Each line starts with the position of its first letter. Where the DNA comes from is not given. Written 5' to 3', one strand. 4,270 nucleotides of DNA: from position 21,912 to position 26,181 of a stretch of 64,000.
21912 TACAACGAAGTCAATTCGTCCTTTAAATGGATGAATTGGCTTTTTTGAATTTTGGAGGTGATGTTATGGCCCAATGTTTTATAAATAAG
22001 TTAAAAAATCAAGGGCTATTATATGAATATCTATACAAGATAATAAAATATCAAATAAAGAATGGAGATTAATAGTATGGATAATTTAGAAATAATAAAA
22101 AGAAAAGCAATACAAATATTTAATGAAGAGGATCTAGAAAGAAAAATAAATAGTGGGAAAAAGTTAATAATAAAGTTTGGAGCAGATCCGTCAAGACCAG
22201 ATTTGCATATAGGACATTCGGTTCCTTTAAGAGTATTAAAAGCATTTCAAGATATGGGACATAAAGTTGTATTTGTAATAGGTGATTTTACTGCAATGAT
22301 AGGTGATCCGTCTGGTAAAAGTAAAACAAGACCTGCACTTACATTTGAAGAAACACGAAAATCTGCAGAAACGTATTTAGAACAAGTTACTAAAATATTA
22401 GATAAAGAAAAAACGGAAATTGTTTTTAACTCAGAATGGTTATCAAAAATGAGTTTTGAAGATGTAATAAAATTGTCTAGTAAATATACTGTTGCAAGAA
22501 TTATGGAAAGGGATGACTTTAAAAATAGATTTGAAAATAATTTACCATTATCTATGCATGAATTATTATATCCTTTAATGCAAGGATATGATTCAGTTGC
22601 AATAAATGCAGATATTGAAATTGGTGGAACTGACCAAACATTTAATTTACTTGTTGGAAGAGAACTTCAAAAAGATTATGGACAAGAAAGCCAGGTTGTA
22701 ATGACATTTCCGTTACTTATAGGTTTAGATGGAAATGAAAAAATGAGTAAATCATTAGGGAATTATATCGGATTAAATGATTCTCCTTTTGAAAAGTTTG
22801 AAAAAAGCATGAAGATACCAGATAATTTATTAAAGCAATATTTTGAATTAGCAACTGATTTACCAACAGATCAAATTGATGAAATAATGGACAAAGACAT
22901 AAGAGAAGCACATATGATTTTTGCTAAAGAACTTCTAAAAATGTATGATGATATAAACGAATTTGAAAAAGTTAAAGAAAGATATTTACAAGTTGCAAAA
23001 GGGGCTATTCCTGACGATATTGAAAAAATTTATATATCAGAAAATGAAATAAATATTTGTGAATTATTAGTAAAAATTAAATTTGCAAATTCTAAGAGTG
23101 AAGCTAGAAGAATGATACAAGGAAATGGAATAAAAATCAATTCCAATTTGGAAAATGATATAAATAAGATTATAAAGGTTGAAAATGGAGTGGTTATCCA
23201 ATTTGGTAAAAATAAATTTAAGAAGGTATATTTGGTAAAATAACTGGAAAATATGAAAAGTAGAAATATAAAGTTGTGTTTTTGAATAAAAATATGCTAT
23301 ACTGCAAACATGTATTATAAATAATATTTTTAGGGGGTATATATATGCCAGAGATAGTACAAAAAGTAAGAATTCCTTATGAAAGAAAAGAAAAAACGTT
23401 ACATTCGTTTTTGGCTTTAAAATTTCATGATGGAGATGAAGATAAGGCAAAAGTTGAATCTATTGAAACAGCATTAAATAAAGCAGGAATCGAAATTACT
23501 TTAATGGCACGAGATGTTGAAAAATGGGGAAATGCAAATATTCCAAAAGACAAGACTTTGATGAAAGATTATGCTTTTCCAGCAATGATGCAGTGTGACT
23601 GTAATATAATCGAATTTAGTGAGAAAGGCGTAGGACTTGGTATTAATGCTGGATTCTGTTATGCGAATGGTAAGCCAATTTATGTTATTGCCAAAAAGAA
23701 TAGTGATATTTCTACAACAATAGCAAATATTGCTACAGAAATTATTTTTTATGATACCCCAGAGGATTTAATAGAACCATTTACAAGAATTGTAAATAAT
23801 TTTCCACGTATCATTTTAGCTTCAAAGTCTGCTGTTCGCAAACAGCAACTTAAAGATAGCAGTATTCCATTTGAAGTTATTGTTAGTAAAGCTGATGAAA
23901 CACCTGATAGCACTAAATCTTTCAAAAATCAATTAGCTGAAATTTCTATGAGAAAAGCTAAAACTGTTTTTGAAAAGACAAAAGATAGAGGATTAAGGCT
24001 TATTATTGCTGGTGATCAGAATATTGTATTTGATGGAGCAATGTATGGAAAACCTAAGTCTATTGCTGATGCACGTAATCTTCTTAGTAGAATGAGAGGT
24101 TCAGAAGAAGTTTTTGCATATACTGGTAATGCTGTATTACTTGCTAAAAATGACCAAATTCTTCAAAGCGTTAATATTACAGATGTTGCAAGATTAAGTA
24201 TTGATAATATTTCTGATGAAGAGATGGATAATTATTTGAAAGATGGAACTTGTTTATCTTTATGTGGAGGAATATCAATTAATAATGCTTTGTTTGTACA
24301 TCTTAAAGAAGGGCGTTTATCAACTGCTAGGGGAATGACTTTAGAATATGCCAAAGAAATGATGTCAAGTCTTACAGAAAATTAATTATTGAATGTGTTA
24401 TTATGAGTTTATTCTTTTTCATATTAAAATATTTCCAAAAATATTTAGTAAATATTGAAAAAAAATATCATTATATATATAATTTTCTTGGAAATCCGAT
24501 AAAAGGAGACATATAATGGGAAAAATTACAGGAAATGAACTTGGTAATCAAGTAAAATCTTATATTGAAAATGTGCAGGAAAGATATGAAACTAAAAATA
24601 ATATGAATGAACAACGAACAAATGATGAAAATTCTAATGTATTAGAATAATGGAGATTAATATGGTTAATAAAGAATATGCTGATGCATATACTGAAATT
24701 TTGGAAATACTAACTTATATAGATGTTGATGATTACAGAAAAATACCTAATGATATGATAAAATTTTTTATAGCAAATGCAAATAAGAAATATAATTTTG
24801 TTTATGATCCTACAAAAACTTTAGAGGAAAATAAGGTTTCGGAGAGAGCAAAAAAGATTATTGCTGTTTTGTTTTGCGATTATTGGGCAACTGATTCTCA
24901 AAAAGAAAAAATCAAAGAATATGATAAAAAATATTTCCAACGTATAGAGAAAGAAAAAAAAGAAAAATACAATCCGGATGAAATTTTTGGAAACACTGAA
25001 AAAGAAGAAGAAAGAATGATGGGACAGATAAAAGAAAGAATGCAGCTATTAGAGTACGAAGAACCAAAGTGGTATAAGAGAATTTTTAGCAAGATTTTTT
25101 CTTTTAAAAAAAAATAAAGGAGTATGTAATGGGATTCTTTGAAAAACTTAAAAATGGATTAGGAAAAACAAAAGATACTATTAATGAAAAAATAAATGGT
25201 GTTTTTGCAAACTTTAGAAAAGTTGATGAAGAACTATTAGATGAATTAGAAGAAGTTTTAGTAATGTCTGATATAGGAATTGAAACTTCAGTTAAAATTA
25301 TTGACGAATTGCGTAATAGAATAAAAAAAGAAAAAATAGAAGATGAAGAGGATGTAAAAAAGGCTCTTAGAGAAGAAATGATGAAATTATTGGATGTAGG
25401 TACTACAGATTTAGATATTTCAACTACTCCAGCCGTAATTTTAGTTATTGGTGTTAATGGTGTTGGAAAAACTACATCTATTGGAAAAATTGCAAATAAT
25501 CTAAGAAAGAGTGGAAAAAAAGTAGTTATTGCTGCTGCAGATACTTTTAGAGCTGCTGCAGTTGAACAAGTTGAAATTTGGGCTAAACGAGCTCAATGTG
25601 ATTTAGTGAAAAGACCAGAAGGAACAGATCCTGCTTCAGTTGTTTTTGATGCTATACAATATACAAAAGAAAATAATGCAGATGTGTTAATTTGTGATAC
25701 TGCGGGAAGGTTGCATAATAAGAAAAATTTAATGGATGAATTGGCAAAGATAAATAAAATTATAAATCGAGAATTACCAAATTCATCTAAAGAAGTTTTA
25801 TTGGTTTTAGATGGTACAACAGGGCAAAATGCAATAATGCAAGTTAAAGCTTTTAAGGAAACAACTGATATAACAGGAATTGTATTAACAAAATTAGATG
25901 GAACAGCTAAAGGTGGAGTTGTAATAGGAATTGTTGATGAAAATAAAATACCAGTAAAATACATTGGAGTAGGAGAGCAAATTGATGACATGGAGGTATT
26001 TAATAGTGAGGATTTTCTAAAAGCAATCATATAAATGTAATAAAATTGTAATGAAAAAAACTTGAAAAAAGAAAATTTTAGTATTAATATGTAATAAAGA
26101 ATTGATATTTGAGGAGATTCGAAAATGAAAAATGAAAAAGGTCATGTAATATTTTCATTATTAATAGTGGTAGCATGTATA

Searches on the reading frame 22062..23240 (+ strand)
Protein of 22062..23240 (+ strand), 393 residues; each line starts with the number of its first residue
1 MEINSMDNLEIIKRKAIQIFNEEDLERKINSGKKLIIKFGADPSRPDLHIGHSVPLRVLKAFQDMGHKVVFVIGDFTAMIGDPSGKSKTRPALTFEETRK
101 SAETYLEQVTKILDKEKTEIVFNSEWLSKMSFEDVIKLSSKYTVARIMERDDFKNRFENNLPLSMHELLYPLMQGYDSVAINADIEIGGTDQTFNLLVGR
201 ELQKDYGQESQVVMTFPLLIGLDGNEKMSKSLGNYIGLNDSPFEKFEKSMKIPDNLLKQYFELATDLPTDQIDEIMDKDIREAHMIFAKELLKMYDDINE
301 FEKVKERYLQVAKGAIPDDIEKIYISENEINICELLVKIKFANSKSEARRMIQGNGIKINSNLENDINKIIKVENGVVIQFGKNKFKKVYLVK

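Call 91: search_protein_families(library=pfam, proteins=[window:22062-23240:+], max_evalue=0.0001)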
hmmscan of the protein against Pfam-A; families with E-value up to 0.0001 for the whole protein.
window:22062-23240:+ (393 aa): 3 families
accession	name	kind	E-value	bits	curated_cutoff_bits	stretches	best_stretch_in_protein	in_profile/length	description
PF00579.31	tRNA-synt_1b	-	6.6e-74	249.3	21.1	1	32-303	3-282/292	tRNA synthetases class I (W and Y)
PF22421.1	SYY_C-terminal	-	3.1e-09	37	27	1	318-377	7-66/83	Tyrosine--tRNA ligase SYY-like C-terminal domain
PF01479.30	S4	-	6.2e-05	23.1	22.8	0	335-374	6-45/48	S4 domain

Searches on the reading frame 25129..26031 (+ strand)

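Call 91: search_protein_families(library=pfam, proteins=[window:25129-26031:+], max_evalue=0.0001)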
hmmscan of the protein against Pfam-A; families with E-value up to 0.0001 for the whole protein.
window:25129-26031:+ (301 aa): 5 families
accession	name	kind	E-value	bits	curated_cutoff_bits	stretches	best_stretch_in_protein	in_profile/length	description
PF00448.28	SRP54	-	8e-76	254.5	22.7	1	101-300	1-194/196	SRP54-type protein, GTPase domain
PF02881.24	SRP54_N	-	1.8e-16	60.5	22.4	1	20-84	3-75/75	SRP54-type protein, helical bundle domain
PF13401.12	AAA_22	-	1.1e-07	32.7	27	1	100-232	4-125/130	AAA domain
PF13604.12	AAA_30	-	1.8e-06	28.3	27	1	102-197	19-102/191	AAA domain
PF13191.12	AAA_16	-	9.9e-05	23.3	32.6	0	99-229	22-140/167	AAA ATPase domain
